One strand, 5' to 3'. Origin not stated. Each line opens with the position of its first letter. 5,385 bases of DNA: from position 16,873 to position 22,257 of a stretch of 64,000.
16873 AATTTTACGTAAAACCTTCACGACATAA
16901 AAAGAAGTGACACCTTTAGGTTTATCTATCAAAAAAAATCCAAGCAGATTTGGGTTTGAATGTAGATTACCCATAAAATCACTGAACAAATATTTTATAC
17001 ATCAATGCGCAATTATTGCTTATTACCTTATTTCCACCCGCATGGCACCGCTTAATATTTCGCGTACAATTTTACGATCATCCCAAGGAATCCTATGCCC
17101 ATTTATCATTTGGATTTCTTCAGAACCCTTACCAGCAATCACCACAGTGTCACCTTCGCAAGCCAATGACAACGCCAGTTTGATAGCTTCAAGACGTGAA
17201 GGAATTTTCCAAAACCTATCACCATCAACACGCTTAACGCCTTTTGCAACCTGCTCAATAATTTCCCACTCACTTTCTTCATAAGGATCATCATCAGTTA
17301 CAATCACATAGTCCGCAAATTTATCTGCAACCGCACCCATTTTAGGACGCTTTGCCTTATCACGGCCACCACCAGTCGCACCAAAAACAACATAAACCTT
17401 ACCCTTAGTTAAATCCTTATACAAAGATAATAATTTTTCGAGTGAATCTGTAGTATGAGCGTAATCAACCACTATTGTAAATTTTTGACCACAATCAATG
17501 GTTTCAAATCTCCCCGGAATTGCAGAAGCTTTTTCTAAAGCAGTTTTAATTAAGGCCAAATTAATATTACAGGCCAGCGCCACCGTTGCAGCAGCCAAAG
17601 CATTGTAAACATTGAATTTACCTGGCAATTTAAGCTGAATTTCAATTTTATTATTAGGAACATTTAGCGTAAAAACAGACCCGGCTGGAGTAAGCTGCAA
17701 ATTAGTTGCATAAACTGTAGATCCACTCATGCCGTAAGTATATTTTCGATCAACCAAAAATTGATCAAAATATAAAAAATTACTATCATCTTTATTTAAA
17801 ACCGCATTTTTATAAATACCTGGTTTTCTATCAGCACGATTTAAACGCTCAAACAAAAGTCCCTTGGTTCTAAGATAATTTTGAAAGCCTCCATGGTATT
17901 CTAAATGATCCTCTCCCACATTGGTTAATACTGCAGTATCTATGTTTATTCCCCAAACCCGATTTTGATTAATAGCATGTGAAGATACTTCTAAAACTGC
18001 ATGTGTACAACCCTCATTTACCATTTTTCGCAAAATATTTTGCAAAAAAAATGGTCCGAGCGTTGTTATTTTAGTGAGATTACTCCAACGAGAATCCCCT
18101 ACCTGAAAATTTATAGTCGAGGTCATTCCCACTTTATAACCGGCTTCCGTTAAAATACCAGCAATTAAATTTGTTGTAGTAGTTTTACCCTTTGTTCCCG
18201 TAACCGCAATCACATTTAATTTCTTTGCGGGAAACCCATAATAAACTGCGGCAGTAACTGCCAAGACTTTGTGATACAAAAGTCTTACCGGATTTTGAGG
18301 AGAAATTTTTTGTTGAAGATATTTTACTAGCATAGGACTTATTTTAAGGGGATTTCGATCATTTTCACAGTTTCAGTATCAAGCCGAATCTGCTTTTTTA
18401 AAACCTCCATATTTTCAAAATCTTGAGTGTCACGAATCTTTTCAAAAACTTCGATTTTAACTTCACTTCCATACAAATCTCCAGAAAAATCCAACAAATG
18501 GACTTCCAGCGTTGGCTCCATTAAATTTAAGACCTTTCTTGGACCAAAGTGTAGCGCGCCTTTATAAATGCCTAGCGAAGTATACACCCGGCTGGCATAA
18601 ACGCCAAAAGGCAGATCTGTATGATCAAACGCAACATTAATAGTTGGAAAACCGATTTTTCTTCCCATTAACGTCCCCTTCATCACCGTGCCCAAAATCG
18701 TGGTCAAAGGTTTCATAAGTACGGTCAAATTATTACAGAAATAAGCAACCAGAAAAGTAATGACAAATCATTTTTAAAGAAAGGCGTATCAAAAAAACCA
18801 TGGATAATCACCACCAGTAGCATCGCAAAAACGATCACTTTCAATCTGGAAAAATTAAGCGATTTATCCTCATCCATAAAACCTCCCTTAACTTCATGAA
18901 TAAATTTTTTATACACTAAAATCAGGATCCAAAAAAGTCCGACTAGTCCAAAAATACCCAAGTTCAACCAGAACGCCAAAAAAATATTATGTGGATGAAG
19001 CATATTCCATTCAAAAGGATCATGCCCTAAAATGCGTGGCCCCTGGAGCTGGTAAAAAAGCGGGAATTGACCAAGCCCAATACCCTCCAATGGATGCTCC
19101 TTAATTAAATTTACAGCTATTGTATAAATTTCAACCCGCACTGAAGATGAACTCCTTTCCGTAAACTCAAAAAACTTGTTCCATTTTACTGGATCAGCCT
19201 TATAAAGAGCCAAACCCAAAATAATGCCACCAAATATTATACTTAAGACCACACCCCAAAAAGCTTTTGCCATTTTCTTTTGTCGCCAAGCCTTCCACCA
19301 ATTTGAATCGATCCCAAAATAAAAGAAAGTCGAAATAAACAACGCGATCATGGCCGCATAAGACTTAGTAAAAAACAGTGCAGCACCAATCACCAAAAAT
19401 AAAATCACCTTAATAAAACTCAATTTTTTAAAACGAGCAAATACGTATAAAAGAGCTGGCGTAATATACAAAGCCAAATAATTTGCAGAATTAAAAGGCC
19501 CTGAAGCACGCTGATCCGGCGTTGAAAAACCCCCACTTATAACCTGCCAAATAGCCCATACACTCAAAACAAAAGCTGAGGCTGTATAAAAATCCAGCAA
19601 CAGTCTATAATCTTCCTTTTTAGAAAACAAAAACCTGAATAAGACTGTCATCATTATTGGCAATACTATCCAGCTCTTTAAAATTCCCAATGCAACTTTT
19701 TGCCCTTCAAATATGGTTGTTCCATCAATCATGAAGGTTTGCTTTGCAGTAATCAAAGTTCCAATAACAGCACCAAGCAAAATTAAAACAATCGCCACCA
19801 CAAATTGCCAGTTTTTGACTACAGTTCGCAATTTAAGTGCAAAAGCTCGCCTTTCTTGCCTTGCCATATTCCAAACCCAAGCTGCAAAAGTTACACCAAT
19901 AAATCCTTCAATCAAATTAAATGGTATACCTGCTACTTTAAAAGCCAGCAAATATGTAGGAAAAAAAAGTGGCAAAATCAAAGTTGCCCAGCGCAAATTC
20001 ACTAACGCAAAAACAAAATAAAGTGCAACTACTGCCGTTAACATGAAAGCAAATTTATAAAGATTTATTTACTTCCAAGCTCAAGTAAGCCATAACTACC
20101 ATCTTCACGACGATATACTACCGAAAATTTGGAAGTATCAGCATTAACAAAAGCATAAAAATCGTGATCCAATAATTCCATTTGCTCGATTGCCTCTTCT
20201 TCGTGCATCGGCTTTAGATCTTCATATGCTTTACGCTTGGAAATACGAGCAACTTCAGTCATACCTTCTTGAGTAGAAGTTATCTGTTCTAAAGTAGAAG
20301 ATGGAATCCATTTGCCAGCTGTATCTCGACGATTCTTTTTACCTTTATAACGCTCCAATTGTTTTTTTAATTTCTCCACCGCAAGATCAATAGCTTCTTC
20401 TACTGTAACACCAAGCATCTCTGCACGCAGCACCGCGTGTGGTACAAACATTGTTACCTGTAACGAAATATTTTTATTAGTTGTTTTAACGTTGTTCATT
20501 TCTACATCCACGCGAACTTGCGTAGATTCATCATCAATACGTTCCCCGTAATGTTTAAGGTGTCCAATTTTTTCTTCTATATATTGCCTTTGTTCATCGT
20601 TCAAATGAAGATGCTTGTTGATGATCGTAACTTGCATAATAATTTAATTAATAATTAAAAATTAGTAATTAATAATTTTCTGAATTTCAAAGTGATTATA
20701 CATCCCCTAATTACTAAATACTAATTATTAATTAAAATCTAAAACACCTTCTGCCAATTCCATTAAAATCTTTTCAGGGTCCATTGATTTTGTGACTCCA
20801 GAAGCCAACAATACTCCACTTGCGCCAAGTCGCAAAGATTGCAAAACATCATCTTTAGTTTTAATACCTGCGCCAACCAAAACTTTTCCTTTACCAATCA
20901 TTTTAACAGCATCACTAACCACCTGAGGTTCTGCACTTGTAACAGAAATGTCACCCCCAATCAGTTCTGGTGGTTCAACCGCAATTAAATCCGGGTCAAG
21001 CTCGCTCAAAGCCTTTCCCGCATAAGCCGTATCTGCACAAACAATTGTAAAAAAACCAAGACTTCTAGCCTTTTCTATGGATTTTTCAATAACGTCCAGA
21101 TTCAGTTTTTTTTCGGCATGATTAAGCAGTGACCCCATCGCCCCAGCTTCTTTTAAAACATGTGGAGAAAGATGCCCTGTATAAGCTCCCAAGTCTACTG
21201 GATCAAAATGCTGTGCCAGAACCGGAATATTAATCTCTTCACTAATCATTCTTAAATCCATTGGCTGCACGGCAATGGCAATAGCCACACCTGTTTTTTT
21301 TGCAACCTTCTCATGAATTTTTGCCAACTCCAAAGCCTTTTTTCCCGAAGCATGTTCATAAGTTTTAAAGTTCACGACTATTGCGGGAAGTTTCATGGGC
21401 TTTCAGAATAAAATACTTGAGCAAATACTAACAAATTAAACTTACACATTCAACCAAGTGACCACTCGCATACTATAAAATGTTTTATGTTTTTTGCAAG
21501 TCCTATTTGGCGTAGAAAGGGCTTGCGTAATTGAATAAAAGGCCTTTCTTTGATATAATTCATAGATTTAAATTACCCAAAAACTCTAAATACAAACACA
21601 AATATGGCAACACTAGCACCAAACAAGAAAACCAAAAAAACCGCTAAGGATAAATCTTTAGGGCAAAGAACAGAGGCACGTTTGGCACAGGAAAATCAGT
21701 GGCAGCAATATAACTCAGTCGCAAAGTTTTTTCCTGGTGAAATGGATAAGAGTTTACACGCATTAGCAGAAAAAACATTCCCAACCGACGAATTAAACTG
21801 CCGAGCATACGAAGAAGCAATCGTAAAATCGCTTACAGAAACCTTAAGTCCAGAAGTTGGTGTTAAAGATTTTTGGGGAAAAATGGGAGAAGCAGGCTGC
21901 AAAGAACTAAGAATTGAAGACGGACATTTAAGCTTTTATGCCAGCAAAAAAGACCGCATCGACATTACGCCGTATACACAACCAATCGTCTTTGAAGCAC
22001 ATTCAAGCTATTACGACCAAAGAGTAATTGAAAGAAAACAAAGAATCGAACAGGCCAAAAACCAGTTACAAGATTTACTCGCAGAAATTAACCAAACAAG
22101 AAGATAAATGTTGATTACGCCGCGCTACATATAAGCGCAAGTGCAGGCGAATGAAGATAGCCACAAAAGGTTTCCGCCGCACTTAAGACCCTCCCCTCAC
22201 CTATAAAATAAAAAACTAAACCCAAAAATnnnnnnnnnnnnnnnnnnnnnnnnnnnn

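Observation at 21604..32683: Orphan four-gene block built around two giant ORFs (1,964 aa and 1,447 aa): best candidate for an undescribed cell-surface or host-interaction system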

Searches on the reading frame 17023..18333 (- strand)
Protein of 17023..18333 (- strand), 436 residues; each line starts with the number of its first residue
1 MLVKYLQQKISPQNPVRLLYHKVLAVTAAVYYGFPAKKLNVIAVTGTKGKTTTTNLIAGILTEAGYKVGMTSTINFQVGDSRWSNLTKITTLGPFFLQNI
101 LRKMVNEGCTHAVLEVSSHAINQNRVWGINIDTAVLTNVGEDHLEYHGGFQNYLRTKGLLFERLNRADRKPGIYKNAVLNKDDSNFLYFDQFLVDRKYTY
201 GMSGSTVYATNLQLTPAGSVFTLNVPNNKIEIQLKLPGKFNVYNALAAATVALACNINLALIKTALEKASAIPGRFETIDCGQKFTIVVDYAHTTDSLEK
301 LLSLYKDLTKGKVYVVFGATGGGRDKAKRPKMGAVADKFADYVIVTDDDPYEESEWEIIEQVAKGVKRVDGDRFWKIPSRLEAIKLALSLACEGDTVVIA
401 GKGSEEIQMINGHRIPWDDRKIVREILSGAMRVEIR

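Call 12: search_protein_families(library=pfam, proteins=[window:17023-18333:-], max_evalue=0.00001)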
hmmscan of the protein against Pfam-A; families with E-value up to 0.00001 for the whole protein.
window:17023-18333:- (436 aa): 2 families
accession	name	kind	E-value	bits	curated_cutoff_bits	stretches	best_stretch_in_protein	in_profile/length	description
PF08245.18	Mur_ligase_M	-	1.4e-48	165.9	24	1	44-252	1-200/200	Mur ligase middle domain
PF02875.26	Mur_ligase_C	-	1.4e-28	100.7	28.4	1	274-403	1-127/127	Mur ligase, glutamate ligase domain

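Call 112: find_encoding_contigs(protein=window:17023-18333:-, flank=10000, max_places=10)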
Protein window:17023-18333:- (436 aa): 2 contigs read that carry it; 2 places shown.
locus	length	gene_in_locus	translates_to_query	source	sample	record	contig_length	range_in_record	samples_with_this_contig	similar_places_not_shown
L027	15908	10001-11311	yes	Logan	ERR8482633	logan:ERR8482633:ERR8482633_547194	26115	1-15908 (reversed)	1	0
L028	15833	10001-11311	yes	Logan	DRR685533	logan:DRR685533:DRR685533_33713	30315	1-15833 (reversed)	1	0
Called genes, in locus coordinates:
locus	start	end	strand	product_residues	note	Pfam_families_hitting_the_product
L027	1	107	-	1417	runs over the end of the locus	-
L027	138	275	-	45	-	-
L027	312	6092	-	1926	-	-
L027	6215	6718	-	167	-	-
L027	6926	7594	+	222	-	PF00121:TIM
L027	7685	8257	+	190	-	PF02482:Ribosomal_S30AE, PF16321:Ribosom_S30AE_C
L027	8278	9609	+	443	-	PF04932:Wzy_C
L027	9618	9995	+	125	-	PF01687:Flavokinase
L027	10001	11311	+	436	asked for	PF08245:Mur_ligase_M, PF02875:Mur_ligase_C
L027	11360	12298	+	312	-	PF01509:TruB_N, PF16198:TruB_C_2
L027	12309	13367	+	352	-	PF00953:Glycos_transf_4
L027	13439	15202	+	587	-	PF01807:Zn_ribbon_DnaG, PF08275:DNAG_N, PF01751:Toprim, PF13362:Toprim_3, PF13662:Toprim_4, PF13155:Toprim_2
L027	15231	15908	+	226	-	?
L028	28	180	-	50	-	-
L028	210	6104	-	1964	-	-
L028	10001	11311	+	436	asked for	PF08245:Mur_ligase_M, PF02875:Mur_ligase_C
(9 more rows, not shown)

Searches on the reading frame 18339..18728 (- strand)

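Call 12: search_protein_families(library=pfam, proteins=[window:18339-18728:-], max_evalue=0.00001)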
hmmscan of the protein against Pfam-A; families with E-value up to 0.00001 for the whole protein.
window:18339-18728:- (129 aa): 1 family
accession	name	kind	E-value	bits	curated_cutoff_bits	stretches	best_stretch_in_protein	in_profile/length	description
PF01687.23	Flavokinase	-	6.3e-31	107.6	19.6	1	10-123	6-122/124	Riboflavin kinase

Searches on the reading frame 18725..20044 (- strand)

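Call 12: search_protein_families(library=pfam, proteins=[window:18725-20044:-], max_evalue=0.00001)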
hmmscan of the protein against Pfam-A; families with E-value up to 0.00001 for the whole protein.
window:18725-20044:- (439 aa): 1 family
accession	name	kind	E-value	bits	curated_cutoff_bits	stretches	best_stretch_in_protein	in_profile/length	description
PF04932.20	Wzy_C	-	3.4e-19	69.5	31.7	1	215-370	2-148/149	O-Antigen ligase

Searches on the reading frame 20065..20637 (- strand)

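Call 12: search_protein_families(library=pfam, proteins=[window:20065-20637:-], max_evalue=0.00001)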
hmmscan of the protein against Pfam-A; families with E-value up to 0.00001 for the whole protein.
window:20065-20637:- (190 aa): 2 families
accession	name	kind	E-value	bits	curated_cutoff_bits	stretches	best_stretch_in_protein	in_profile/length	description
PF16321.10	Ribosom_S30AE_C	-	1.5e-22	79.5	25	1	135-184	9-57/57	Sigma 54 modulation/S30EA ribosomal protein C terminus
PF02482.25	Ribosomal_S30AE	-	1.7e-16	61.1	23.7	1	3-101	1-87/88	Sigma 54 modulation protein / S30EA ribosomal protein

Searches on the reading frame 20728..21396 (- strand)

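Call 12: search_protein_families(library=pfam, proteins=[window:20728-21396:-], max_evalue=0.00001)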
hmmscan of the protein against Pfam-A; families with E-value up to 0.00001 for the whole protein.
window:20728-21396:- (222 aa): 1 family
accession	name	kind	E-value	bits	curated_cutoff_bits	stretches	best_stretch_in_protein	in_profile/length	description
PF00121.24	TIM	-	9.2e-35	120.7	20.1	1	5-210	2-241/245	Triosephosphate isomerase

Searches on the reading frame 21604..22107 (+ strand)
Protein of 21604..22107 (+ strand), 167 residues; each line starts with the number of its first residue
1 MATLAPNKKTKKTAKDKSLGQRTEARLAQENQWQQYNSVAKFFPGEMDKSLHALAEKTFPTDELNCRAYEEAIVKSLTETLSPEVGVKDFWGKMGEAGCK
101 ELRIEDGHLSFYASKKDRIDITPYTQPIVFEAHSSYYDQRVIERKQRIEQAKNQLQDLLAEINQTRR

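Call 7: search_protein_families(library=pfam, proteins=[window:21604-22104:+], max_evalue=1)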
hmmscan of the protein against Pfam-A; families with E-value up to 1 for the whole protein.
window:21604-22104:+ (167 aa): 1 family
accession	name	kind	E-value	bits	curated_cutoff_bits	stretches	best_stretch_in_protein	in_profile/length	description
PF14612.12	Ino80_Iec3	-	0.19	12.3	27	1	138-165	28-55/70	IEC3 subunit of the Ino80 complex, chromatin re-modelling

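Call 8: search_protein_families(library=ncbifam, proteins=[window:21604-22104:+], max_evalue=1)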
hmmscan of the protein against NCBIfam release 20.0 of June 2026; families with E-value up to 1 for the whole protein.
window:21604-22104:+ (167 aa): 0 families

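Call 15: search_protein_families(library=phrogs, proteins=[window:21604-22104:+], max_evalue=0.1)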
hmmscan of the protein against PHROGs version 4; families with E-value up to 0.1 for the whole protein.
window:21604-22104:+ (167 aa): 0 families

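Call 16: search_protein_families(library=padloc, proteins=[window:21604-22104:+], max_evalue=0.1)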
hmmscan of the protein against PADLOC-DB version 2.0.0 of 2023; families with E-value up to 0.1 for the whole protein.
window:21604-22104:+ (167 aa): 1 family
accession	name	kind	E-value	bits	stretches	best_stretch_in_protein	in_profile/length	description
PDLC03741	AbiA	-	0.0087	12.7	1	4-79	273-345/595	DRT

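Call 64: find_related_loci(query=window:21604-22104:+, collection=metagenome_contigs, flank=10000)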
Query window:21604-22104:+ (167 aa) in metagenome_contigs; peptide patterns used: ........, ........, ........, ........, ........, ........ (x = any residue, [..] = any of these).
243 stretches matched a pattern; 6 encode a relative of the query (tblastn E <= 1e-3); 6 distinct loci.
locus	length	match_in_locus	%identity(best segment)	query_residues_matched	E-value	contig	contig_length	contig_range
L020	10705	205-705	77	1-167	1e-88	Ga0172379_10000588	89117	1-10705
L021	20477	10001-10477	64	8-167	4e-69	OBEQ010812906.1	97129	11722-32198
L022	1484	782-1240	65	13-164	5e-67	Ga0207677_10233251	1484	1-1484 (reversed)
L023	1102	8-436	61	22-164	2e-61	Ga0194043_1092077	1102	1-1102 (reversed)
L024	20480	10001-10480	55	3-164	8e-56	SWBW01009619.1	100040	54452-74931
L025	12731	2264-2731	55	9-164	8e-55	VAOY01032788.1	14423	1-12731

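Call 111: find_encoding_contigs(protein=window:21604-22107:+, flank=10000, max_places=10)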
Protein window:21604-22107:+ (167 aa): 1 contig read that carries it; 1 place shown.
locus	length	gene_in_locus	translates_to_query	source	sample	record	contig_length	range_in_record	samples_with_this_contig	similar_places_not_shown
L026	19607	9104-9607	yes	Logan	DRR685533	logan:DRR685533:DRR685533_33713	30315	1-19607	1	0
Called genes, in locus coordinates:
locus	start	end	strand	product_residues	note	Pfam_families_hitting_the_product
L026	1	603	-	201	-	?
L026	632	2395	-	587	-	PF01807:Zn_ribbon_DnaG, PF08275:DNAG_N, PF01751:Toprim, PF13362:Toprim_3, PF13662:Toprim_4, PF13155:Toprim_2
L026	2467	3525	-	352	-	PF00953:Glycos_transf_4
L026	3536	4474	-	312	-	PF01509:TruB_N, PF16198:TruB_C_2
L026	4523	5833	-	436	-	PF08245:Mur_ligase_M, PF02875:Mur_ligase_C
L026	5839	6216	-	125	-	PF01687:Flavokinase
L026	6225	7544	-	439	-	PF04932:Wzy_C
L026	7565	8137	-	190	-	PF02482:Ribosomal_S30AE, PF16321:Ribosom_S30AE_C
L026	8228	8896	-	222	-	PF00121:TIM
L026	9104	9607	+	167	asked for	-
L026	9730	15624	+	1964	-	-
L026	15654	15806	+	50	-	-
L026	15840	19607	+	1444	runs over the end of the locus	-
